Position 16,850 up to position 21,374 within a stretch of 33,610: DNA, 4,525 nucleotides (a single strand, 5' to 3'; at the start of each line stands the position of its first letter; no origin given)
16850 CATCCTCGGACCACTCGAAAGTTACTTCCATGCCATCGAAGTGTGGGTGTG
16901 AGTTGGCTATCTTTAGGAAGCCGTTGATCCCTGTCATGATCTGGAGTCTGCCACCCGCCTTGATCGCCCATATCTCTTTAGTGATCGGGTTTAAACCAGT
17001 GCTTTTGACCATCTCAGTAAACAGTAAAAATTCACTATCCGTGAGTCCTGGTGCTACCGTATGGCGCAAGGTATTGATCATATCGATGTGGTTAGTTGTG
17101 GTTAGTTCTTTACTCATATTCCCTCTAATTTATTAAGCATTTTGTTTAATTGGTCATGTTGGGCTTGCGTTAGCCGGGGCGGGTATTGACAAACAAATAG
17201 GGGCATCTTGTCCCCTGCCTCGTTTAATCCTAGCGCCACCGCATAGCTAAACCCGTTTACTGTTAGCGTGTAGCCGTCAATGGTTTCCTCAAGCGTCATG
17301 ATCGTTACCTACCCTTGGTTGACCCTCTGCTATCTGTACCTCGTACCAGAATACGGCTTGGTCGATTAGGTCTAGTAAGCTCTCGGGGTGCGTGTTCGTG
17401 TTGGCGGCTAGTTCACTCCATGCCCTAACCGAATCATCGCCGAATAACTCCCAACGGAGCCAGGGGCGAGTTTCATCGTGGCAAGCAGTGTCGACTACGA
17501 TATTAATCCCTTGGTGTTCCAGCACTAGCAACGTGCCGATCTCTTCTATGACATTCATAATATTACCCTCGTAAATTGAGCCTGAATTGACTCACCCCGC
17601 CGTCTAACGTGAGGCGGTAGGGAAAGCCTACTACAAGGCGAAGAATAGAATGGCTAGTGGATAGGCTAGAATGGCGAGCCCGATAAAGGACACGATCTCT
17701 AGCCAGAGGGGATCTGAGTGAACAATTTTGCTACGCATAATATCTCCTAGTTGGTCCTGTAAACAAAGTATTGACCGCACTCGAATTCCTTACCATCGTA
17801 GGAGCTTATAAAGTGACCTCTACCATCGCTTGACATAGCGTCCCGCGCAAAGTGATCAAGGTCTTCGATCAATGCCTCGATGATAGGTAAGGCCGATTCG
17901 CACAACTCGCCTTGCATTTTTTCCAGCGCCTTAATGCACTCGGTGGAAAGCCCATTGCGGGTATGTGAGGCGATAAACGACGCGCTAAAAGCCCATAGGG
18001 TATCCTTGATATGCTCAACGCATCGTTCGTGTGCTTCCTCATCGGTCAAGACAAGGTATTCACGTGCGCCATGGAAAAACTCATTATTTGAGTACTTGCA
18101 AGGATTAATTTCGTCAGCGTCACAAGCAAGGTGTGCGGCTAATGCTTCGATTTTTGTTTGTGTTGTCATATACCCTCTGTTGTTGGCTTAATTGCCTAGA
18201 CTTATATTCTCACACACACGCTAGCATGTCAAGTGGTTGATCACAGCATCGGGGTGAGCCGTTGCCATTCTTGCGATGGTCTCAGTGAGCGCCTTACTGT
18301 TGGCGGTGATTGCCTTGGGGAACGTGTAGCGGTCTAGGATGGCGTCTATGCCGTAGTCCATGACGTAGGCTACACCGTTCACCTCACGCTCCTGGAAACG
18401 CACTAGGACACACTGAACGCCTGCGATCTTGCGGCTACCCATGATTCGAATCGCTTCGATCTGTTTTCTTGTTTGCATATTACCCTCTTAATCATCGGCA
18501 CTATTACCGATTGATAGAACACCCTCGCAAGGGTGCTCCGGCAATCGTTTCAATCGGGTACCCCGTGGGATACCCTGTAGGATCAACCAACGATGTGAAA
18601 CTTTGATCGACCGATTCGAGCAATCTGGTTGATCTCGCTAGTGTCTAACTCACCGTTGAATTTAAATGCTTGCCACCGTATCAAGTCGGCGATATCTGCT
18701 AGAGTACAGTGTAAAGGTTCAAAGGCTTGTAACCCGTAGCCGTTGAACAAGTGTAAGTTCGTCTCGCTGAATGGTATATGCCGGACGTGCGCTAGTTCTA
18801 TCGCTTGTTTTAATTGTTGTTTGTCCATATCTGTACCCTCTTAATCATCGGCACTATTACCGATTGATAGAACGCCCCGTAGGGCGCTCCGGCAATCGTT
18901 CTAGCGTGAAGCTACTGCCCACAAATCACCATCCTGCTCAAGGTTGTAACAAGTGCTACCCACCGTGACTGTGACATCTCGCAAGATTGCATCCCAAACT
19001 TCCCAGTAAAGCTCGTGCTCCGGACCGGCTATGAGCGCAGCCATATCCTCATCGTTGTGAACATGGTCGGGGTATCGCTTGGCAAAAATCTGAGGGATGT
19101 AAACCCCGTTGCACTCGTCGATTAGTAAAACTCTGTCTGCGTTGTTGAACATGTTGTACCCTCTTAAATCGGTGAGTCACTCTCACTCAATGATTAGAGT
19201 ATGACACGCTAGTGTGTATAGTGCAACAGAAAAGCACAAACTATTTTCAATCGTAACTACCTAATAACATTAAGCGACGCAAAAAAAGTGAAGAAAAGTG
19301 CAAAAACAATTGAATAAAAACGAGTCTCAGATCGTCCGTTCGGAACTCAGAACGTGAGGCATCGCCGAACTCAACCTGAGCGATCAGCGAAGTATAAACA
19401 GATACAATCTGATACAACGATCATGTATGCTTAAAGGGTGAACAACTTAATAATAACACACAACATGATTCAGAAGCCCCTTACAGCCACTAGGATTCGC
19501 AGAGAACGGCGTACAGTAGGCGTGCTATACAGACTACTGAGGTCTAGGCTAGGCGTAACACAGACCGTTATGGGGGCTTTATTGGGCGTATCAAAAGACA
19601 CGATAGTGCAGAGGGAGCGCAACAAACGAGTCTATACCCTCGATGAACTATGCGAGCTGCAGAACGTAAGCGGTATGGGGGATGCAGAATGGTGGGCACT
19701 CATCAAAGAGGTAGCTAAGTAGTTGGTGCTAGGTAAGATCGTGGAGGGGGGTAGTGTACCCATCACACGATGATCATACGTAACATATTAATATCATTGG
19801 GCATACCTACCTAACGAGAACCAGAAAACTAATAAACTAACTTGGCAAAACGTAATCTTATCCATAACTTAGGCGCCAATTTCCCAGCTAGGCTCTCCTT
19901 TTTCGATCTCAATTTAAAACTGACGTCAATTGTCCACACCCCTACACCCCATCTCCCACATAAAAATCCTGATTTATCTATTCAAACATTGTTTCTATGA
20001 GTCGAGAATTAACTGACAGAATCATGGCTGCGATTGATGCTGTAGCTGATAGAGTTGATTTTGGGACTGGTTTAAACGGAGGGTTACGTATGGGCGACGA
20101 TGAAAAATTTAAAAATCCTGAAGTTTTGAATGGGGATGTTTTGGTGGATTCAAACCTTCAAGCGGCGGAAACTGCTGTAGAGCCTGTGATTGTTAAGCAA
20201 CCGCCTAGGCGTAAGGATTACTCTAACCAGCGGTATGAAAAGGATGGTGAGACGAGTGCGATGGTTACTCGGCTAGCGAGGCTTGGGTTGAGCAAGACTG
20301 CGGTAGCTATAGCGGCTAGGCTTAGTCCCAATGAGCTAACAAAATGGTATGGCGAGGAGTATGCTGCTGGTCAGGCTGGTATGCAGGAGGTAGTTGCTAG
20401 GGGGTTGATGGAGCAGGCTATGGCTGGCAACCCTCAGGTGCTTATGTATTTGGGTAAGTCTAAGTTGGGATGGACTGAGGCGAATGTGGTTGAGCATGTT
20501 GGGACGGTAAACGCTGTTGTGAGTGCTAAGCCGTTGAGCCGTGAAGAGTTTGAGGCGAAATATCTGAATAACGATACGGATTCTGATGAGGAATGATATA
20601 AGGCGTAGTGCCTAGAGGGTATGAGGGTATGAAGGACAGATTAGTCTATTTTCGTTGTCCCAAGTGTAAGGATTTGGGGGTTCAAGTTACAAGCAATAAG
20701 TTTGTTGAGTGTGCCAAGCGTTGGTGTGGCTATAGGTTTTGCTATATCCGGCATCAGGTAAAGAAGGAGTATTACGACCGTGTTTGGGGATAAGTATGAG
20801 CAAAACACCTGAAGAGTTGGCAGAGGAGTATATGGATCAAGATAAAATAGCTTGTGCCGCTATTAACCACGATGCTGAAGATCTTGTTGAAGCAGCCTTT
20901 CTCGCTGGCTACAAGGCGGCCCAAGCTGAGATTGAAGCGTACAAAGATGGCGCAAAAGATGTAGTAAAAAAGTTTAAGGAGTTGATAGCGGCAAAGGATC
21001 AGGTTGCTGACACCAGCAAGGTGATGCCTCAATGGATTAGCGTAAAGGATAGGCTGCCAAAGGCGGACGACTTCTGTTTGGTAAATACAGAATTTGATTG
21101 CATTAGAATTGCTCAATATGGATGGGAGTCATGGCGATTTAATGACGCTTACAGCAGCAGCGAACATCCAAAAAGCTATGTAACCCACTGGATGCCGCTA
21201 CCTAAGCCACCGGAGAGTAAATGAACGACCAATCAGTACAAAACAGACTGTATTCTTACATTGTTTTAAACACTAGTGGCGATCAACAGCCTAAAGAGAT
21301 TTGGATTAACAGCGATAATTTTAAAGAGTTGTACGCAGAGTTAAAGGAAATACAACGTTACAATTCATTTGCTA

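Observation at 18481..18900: Repeated intercistronic RNA stem-loop with a compensatory base-pair change and UNCG-type loops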

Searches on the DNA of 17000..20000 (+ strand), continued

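Call 47: search_with_rna_model(model_id=R2, sources=[L162, L163, L164, L165, L166, L167, L168, L169, L170, L171, L172, L173, L174, L175, L176, L177, L178, L179, L180, L181, L182, L183, L184, L185, L186, L187, L188, L189, L190, L191, L192, L193, L194, L195, L196, L197, L198, L199, L200, L201, L202, L203, L204, L205, L206], max_evalue=0.01, show_alignments=4)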
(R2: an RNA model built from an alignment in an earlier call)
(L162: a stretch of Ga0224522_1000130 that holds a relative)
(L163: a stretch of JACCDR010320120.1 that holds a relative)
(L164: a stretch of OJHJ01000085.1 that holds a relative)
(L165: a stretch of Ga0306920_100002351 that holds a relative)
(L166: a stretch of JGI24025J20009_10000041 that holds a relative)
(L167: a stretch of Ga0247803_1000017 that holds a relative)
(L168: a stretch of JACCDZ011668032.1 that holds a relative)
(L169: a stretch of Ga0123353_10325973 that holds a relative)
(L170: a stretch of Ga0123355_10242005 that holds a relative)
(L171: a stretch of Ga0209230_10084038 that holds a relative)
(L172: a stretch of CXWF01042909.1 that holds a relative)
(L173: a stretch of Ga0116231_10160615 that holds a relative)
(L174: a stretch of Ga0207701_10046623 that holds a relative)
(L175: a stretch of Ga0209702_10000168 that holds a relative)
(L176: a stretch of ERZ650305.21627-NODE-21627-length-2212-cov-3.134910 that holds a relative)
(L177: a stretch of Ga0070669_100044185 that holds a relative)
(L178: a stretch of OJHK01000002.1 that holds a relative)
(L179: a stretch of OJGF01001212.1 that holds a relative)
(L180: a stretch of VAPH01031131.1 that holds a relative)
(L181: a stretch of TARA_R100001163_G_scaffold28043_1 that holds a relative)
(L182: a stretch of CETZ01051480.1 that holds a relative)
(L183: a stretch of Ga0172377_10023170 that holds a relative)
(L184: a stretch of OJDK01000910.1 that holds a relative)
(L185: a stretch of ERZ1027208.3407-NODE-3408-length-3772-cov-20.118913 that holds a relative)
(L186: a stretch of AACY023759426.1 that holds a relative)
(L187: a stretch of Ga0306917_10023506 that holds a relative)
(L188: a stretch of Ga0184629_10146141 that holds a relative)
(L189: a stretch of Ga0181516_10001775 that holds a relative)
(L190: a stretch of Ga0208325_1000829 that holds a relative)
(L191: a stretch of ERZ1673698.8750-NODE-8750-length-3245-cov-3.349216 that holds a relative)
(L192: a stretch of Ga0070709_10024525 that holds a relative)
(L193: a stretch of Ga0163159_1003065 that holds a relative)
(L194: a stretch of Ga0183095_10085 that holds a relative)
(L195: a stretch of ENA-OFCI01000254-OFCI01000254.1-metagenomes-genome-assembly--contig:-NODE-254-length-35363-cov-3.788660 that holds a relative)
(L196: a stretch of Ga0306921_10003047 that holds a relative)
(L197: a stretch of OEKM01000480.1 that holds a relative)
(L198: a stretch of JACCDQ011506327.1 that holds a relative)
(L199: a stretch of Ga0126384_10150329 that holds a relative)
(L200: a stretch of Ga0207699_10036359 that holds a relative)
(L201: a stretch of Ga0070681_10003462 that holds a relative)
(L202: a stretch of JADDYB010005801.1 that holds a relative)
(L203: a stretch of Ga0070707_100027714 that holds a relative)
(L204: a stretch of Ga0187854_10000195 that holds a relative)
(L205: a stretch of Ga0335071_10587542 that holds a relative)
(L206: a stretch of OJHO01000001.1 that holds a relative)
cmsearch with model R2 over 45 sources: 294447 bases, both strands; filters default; matches with E-value up to 0.01: 0.
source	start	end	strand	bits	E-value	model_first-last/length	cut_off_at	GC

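Call 64: build_rna_model(alignment_id=A3, structure=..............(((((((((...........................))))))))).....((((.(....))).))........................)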
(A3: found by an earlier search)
Model R3 built from alignment A3 (43 sequences, 104 columns); structure: as given.
model positions 76; base pairs 14; branch points 1; effective number of sequences 9.25; information 0.744 bits per position. Calibrated on 0.2 Mb of random sequence (short: E-values are rough).
structure used (alignment columns):
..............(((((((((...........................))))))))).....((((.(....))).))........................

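Call 65: search_with_rna_model(model_id=R3, sources=[window, L047, L046, L018, L027, L080, L024, L010, L081, L032, L035, L075, L017, L025, L026, L160, L155, L101, L083, L141, L109, L084, L091, L128, L119, L102, L142, L158, L139, L156, L149, L094, L131, L124, L103, L134, L113, L125, L087], max_evalue=0.001, make_alignment=true)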
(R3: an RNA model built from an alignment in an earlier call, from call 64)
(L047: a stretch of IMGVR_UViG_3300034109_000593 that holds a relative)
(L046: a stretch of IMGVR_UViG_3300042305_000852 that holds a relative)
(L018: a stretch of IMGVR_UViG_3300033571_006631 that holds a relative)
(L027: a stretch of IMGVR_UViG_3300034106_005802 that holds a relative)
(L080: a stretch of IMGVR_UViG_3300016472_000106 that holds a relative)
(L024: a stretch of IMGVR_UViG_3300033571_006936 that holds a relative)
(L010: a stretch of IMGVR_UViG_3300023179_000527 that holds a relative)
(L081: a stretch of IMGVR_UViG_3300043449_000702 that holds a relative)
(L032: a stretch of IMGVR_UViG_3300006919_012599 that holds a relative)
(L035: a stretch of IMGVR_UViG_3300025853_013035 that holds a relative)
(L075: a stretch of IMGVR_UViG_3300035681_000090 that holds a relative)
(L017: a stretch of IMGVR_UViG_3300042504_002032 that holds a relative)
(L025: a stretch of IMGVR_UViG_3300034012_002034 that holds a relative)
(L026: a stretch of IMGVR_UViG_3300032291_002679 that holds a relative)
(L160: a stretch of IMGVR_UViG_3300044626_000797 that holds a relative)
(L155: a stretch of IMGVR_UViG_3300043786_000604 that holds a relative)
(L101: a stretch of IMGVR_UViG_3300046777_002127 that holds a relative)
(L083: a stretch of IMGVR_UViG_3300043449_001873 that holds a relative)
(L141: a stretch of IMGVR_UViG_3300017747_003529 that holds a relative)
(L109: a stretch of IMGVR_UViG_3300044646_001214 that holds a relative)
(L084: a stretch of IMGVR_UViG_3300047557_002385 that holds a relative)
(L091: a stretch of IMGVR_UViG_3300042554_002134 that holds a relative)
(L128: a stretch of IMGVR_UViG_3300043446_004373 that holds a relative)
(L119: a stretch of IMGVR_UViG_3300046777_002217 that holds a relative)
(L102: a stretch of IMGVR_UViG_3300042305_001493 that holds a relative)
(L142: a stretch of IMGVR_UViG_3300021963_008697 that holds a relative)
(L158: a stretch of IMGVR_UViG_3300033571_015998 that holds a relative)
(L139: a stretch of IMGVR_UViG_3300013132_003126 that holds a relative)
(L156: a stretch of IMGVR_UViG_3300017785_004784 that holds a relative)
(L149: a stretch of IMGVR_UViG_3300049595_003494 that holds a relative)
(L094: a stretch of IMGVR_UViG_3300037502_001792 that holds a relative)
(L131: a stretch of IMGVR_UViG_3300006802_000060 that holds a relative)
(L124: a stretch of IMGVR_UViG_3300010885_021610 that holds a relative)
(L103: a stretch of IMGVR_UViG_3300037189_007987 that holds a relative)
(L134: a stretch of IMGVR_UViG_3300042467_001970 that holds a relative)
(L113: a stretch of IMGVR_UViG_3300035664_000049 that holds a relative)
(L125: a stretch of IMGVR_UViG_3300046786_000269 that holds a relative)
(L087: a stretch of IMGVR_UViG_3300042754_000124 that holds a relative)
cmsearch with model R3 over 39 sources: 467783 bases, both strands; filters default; matches with E-value up to 0.001: 45.
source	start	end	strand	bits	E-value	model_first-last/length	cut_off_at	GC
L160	3219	3292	+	80.2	4.1e-20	1-76/76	no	0.46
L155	1442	1510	+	79.1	9.2e-20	1-76/76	no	0.45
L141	1631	1699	+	77.3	3.2e-19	1-76/76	no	0.43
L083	3517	3588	+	76.9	4.2e-19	1-76/76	no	0.39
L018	3634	3704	-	76.7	4.8e-19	1-76/76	no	0.44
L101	1720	1788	+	76.3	6e-19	1-76/76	no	0.41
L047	6150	6226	-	76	7.5e-19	1-76/76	no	0.44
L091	1991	2060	+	75.9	7.8e-19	1-76/76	no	0.46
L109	1825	1894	+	75.3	1.2e-18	1-76/76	no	0.41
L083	3182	3250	+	74.8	1.8e-18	1-76/76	no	0.48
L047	5891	5965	-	73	6.1e-18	1-76/76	no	0.48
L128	1197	1266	+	72.9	6.5e-18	1-76/76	no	0.43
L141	39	108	+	72.2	1e-17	1-76/76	no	0.44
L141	1326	1397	+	71.9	1.3e-17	1-76/76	no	0.38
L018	2870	2938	-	71.6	1.6e-17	1-76/76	no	0.48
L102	2869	2938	+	71.5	1.7e-17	1-76/76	no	0.46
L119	2071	2142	+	71.4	1.8e-17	1-76/76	no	0.44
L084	535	605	+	71.1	2.2e-17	1-76/76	no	0.48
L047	5555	5631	-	71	2.3e-17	1-76/76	no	0.49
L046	1148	1221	-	68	1.9e-16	1-76/76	no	0.47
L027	724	797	-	67.2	3.2e-16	1-76/76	no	0.41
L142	81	148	+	67.2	3.2e-16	1-76/76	no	0.47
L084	1253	1326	+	65.3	1.2e-15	1-76/76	no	0.43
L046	1817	1893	-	64.5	2.1e-15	1-76/76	no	0.52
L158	1448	1522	+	62.5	8.5e-15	1-76/76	no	0.51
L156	3904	3975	+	60.3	3.8e-14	1-76/76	no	0.5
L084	969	1043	+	58.8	1.1e-13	1-76/76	no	0.45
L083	2868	2942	+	58.8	1.1e-13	1-76/76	no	0.44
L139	1593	1668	+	51.1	2.3e-11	1-76/76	no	0.42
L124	5158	5233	+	49.2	8.1e-11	1-76/76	no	0.54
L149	2428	2490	+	47.3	3e-10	1-76/76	no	0.49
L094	1053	1131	+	46.3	6.2e-10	1-76/76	no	0.52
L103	3438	3513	+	42.6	7.6e-09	1-76/76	no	0.54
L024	5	80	-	40.1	4.3e-08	1-76/76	no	0.46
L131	3428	3503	+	37.2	3.1e-07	1-76/76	no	0.57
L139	2159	2240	+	36.2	6.5e-07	1-76/76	no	0.35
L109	1508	1581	+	35.9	8.1e-07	1-76/76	no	0.39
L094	2044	2114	+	34.6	2e-06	1-76/76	no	0.51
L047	5263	5318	-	33.2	5.2e-06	1-76/76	no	0.36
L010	1740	1808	-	31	2.3e-05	1-76/76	no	0.55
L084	1571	1653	+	26.2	0.00062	1-76/76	no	0.47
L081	108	177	-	25.9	0.00076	1-76/76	no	0.57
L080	234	305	-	25.8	0.00081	1-76/76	no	0.44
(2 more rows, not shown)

Alignment A4: 45 matches aligned to the model, 119 columns, each read 5' to 3' on its own strand. Consensus structure (alignment columns), stored with it:
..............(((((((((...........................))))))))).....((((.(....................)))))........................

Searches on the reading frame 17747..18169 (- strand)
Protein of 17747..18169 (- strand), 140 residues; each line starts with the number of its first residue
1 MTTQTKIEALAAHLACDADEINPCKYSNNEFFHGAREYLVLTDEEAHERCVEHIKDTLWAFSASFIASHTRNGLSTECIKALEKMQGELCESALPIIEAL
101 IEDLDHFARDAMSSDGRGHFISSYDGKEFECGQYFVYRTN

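Call 13: search_protein_families(library=phrogs, proteins=[window:17747-18169:-], max_evalue=0.01)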
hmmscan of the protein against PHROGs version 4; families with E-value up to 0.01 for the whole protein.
window:17747-18169:- (140 aa): 1 family
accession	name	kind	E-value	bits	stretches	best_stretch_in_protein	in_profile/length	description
phrog_15770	-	unknown function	6.7e-10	40.3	1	30-131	29-137/149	-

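Call 14: search_protein_families(library=pfam, proteins=[window:17747-18169:-], max_evalue=0.01)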
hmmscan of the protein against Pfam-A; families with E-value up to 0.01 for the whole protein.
window:17747-18169:- (140 aa): 0 families

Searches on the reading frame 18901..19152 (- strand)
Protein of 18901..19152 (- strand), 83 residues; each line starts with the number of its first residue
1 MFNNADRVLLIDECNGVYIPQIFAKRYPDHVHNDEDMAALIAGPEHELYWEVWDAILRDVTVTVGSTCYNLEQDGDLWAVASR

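Call 13: search_protein_families(library=phrogs, proteins=[window:18901-19152:-], max_evalue=0.01)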
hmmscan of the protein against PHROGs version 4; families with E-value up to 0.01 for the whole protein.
window:18901-19152:- (83 aa): 1 family
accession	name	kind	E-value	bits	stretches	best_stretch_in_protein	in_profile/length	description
phrog_21544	-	unknown function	2.8e-10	41.6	1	8-81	7-84/110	-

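Call 14: search_protein_families(library=pfam, proteins=[window:18901-19152:-], max_evalue=0.01)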
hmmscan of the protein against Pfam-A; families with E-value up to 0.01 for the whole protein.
window:18901-19152:- (83 aa): 0 families

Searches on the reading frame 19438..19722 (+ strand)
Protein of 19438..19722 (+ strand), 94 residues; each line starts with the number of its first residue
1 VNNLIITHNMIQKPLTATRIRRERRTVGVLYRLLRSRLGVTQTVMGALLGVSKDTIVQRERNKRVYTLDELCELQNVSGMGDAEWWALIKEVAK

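Call 13: search_protein_families(library=phrogs, proteins=[window:19438-19722:+], max_evalue=0.01)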
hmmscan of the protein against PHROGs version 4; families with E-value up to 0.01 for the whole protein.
window:19438-19722:+ (94 aa): 5 families
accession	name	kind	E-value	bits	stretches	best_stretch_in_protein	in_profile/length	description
phrog_8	-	transcription regulation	0.00026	21.5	1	32-77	165-210/346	transcriptional regulator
phrog_2104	-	unknown function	0.0011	20.1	1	32-64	45-77/103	-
phrog_2328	-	transcription regulation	0.002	18.9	1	32-80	21-69/128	transcriptional repressor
phrog_14076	-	transcription regulation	0.0025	19.3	1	32-64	19-54/86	transcriptional regulator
phrog_5823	-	transcription regulation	0.005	17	1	25-70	5-54/404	transcriptional regulator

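Call 14: search_protein_families(library=pfam, proteins=[window:19438-19722:+], max_evalue=0.01)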
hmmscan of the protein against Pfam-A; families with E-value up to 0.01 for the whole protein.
window:19438-19722:+ (94 aa): 3 families
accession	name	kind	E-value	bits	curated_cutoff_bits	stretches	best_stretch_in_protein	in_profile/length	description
PF13560.12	HTH_31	-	3.8e-06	27.5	27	1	28-85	3-61/64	Helix-turn-helix domain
PF20432.4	Xre-like-HTH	-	0.00034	21.3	25.8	1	31-65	15-47/63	Antitoxin Xre-like helix-turn-helix domain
PF01381.28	HTH_3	-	0.0011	19.4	23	1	34-74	4-44/55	Helix-turn-helix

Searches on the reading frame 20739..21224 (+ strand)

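Call 13: search_protein_families(library=phrogs, proteins=[window:20739-21224:+], max_evalue=0.01)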
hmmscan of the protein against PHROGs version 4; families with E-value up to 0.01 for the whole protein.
window:20739-21224:+ (161 aa): 6 families
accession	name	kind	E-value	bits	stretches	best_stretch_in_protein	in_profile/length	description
phrog_924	-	unknown function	4.8e-17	63.4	1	80-160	73-152/267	-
phrog_7704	-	unknown function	7.7e-13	49.7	1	82-160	87-171/173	-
phrog_60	-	unknown function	1.2e-08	36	1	61-159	186-280/461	-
phrog_6925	-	unknown function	4.4e-06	28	1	93-159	35-112/113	-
phrog_37446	-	unknown function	0.0048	18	0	89-159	76-156/159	-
phrog_15198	-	unknown function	0.0051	17.8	0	67-157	52-152/159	-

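Call 14: search_protein_families(library=pfam, proteins=[window:20739-21224:+], max_evalue=0.01)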
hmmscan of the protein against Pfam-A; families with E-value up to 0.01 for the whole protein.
window:20739-21224:+ (161 aa): 1 family
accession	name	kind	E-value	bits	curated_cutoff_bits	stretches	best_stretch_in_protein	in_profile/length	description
PF04448.17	DUF551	-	2.8e-11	44.6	22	1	98-159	1-68/68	Protein of unknown function (DUF551)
